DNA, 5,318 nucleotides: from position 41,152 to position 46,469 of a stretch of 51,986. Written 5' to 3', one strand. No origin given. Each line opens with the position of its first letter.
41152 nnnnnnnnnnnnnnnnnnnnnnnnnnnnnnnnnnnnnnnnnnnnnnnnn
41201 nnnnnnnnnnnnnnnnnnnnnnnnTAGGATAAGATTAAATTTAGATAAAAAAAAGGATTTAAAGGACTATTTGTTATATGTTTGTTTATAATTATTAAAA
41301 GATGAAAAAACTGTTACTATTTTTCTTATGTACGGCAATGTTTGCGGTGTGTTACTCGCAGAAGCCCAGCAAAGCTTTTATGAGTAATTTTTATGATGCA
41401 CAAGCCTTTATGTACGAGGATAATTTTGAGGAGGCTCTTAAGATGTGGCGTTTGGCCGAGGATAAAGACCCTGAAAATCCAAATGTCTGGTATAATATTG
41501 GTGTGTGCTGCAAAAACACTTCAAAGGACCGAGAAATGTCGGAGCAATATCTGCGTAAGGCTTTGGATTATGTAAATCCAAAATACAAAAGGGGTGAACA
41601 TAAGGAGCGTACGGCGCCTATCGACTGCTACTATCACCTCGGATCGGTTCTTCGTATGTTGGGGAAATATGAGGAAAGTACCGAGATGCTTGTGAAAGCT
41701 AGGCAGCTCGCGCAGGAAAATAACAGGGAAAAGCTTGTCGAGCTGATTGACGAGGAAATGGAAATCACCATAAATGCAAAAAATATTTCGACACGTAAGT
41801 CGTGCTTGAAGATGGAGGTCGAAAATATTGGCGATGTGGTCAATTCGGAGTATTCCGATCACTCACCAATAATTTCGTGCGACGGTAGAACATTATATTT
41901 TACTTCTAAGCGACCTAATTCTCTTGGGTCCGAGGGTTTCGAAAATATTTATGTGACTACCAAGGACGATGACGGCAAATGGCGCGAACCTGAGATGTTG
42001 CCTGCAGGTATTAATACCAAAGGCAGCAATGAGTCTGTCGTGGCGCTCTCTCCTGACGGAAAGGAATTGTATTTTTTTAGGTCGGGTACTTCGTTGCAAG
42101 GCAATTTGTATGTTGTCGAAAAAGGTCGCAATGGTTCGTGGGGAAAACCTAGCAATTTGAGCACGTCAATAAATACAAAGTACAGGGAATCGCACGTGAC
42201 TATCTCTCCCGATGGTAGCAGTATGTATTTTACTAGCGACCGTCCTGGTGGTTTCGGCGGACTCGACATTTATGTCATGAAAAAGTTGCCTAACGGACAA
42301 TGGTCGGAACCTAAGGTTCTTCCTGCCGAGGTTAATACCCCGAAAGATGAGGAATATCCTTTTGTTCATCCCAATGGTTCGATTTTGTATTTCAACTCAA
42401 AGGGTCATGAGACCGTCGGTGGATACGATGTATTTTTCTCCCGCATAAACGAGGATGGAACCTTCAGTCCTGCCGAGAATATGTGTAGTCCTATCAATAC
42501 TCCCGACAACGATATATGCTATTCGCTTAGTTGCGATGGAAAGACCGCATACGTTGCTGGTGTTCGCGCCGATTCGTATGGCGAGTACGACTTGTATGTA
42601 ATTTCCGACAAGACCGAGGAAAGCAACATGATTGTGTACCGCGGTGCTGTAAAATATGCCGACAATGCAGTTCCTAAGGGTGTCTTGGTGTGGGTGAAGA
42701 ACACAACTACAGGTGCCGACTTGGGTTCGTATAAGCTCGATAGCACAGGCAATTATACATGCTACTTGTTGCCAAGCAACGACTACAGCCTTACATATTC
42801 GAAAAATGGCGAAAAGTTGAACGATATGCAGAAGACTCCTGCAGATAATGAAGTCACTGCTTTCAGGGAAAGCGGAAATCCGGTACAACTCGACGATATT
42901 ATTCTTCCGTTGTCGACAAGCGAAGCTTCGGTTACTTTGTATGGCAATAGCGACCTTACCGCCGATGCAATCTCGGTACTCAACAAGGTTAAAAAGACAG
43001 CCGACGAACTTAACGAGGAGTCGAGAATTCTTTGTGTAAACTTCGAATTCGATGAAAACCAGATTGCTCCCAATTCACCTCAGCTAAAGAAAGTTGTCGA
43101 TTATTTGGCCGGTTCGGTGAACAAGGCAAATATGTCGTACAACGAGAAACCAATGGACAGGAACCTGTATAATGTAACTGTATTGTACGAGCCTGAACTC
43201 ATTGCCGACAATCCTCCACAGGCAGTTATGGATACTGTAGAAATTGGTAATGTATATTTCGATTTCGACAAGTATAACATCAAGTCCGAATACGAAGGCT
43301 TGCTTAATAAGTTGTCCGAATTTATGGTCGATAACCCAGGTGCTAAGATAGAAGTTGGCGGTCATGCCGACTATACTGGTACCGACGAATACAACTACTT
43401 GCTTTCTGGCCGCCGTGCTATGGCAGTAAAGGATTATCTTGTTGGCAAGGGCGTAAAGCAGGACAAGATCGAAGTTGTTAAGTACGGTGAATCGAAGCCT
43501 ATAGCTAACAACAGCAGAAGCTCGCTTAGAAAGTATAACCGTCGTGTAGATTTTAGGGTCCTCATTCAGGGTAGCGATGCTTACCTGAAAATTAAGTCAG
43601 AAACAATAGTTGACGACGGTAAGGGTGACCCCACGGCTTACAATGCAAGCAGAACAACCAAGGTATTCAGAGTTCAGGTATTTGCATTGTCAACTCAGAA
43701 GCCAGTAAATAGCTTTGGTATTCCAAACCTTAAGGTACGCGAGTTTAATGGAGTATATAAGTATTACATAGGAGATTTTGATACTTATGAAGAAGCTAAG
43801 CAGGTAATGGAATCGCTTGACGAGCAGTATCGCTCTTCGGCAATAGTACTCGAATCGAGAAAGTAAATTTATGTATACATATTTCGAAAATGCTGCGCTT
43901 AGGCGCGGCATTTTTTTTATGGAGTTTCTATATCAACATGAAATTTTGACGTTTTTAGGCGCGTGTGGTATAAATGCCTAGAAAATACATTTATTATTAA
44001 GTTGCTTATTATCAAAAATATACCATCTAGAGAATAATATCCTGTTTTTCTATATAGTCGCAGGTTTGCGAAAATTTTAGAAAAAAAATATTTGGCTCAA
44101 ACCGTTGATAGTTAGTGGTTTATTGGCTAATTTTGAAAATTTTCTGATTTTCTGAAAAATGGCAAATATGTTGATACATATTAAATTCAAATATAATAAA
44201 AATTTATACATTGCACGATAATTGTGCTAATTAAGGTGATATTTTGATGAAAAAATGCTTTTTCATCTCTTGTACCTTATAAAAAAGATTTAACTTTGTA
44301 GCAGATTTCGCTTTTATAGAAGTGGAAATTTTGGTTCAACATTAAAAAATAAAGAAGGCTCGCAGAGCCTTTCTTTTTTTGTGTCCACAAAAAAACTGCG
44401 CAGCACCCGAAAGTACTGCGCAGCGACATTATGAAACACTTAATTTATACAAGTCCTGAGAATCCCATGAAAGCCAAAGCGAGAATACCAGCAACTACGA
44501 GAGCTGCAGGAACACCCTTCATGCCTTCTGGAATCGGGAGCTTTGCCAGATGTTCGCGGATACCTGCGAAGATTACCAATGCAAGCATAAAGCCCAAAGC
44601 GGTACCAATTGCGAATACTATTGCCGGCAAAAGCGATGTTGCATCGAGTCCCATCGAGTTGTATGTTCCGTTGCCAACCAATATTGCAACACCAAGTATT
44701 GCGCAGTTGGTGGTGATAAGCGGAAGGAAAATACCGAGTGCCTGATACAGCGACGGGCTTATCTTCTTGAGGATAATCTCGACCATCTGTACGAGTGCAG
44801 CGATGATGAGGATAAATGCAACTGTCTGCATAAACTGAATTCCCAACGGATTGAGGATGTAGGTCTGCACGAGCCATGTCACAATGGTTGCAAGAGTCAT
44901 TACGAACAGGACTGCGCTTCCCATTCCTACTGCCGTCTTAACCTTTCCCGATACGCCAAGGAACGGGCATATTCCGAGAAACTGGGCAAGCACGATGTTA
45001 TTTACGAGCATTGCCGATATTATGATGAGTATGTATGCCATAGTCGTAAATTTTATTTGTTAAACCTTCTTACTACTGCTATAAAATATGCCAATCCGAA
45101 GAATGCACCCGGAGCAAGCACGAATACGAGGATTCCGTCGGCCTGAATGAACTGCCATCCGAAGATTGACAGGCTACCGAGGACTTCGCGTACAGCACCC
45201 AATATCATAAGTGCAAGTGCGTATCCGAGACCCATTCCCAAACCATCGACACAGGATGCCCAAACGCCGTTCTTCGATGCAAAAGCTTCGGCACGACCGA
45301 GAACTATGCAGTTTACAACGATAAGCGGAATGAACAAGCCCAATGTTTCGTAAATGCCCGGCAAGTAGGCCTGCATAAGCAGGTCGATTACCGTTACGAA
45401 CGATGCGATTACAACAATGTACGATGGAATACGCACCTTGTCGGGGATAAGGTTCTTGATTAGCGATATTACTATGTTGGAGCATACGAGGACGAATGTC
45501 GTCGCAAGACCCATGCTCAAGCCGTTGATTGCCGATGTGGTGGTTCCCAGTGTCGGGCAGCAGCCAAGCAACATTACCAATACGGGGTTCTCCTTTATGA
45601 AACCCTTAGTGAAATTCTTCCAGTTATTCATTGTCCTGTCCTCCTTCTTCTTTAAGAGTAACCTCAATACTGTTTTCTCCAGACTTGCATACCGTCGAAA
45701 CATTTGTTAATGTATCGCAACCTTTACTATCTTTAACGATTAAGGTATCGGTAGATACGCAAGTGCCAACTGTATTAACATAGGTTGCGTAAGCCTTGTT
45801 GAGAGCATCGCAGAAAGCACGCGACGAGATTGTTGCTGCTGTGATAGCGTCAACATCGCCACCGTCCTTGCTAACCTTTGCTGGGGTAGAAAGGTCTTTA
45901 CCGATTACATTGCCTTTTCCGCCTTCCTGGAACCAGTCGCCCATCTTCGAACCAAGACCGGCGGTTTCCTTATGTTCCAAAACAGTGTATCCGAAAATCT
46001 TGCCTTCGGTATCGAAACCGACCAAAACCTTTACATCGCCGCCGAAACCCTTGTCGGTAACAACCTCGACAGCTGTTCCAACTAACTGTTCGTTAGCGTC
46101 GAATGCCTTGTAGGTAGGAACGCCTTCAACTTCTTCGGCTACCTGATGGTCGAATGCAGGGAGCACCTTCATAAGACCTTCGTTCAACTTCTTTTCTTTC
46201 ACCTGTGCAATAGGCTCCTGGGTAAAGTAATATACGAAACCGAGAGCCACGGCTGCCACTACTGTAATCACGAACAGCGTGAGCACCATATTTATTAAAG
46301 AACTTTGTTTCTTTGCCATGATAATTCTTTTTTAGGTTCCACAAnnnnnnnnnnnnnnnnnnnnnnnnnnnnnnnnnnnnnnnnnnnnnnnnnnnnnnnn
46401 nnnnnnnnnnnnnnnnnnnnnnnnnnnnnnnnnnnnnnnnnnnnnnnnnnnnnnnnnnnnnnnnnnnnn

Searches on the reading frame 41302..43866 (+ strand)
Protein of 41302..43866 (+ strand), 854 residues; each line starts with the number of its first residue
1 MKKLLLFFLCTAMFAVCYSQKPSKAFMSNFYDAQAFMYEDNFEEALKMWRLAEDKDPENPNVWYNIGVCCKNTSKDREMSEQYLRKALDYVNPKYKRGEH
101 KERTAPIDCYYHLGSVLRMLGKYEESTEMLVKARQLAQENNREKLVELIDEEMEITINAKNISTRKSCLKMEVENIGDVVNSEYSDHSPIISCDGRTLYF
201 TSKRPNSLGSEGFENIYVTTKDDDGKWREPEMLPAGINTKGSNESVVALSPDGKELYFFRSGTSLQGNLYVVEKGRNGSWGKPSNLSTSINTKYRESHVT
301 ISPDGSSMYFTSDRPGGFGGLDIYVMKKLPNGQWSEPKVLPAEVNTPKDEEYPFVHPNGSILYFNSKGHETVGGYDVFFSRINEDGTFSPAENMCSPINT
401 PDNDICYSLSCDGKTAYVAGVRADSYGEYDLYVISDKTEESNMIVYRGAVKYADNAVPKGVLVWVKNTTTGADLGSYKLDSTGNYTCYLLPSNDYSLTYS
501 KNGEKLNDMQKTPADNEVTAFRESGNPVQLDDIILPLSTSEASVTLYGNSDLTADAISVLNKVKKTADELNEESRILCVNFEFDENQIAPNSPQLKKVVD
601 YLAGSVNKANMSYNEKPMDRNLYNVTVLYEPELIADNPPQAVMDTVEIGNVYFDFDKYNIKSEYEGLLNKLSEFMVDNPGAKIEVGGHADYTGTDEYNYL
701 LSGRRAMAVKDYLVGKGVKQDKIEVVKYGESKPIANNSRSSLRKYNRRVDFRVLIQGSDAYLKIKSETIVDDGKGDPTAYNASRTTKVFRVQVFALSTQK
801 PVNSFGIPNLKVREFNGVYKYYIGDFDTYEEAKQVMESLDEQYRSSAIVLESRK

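Call 79: search_protein_families(library=pfam, proteins=[window:41302-43866:+], max_evalue=0.0001)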
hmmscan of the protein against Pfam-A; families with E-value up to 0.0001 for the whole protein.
window:41302-43866:+ (854 aa): 9 families
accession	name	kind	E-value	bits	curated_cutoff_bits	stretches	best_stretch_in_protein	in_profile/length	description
PF07676.18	PD40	-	1.3e-31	108.2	20.9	3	289-325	4-38/38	WD40-like Beta Propeller Repeat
PF00691.25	OmpA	-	6e-21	75.1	27.2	1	652-747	1-98/98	OmpA family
PF13424.12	TPR_12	-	1.3e-07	32.1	30.1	0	110-140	6-36/77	Tetratricopeptide repeat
PF00515.34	TPR_1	-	2.2e-05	24.5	27.8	0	108-140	2-34/34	Tetratricopeptide repeat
PF13414.12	TPR_11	-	2.2e-05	24.5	26.8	0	34-68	2-36/42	TPR repeat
PF07719.23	TPR_2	-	3.4e-05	24.1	27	0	108-140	2-34/34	Tetratricopeptide repeat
PF13620.12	CarboxypepD_reg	-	4.9e-05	24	32.3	0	447-504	3-59/82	Carboxypeptidase regulatory-like domain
PF13181.12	TPR_8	-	6.3e-05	23.3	25.7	0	108-137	2-31/34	Tetratricopeptide repeat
PF13428.12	TPR_14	-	9.4e-05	23.2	23.5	0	33-65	8-40/44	Tetratricopeptide repeat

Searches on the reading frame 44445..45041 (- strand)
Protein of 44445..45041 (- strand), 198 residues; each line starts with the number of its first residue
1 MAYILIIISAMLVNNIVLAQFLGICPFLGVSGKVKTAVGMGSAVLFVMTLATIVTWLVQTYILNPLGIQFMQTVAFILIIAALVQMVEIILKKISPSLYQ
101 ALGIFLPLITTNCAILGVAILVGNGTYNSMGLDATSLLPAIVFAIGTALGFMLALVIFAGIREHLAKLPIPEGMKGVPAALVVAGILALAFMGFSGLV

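Call 79: search_protein_families(library=pfam, proteins=[window:44445-45041:-], max_evalue=0.0001)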
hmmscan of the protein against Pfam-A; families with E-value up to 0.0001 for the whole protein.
window:44445-45041:- (198 aa): 1 family
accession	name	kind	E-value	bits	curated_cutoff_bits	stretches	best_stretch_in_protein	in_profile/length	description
PF02508.19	Rnf-Nqr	-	9.2e-58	195.6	23.8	1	4-197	2-173/174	Rnf-Nqr subunit, membrane protein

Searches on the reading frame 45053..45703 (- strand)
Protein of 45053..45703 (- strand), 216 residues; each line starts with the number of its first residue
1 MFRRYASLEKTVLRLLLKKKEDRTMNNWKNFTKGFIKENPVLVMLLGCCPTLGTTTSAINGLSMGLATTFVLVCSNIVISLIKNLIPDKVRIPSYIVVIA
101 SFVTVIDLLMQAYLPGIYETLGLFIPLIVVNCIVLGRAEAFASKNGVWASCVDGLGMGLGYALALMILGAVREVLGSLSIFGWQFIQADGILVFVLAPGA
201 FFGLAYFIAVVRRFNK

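Call 79: search_protein_families(library=pfam, proteins=[window:45053-45703:-], max_evalue=0.0001)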
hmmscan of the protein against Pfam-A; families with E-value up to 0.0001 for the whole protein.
window:45053-45703:- (216 aa): 1 family
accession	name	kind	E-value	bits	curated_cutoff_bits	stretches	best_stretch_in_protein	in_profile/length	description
PF02508.19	Rnf-Nqr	-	2e-67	227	23.8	1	28-207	2-173/174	Rnf-Nqr subunit, membrane protein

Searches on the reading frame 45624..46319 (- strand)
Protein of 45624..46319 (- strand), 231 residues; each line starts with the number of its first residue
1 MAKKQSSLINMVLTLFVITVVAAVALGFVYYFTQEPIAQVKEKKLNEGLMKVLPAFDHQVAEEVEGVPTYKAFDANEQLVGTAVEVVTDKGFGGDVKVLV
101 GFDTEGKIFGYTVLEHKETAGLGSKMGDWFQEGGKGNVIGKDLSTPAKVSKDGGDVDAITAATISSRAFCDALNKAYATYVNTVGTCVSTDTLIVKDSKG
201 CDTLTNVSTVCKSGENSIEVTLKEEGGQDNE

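Call 79: search_protein_families(library=pfam, proteins=[window:45624-46319:-], max_evalue=0.0001)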
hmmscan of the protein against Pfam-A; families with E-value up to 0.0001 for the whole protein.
window:45624-46319:- (231 aa): 1 family
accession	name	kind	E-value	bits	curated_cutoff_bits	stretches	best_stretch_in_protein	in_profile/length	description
PF04205.19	FMN_bind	-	1.8e-20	73.8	22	1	91-177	1-76/77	FMN-binding domain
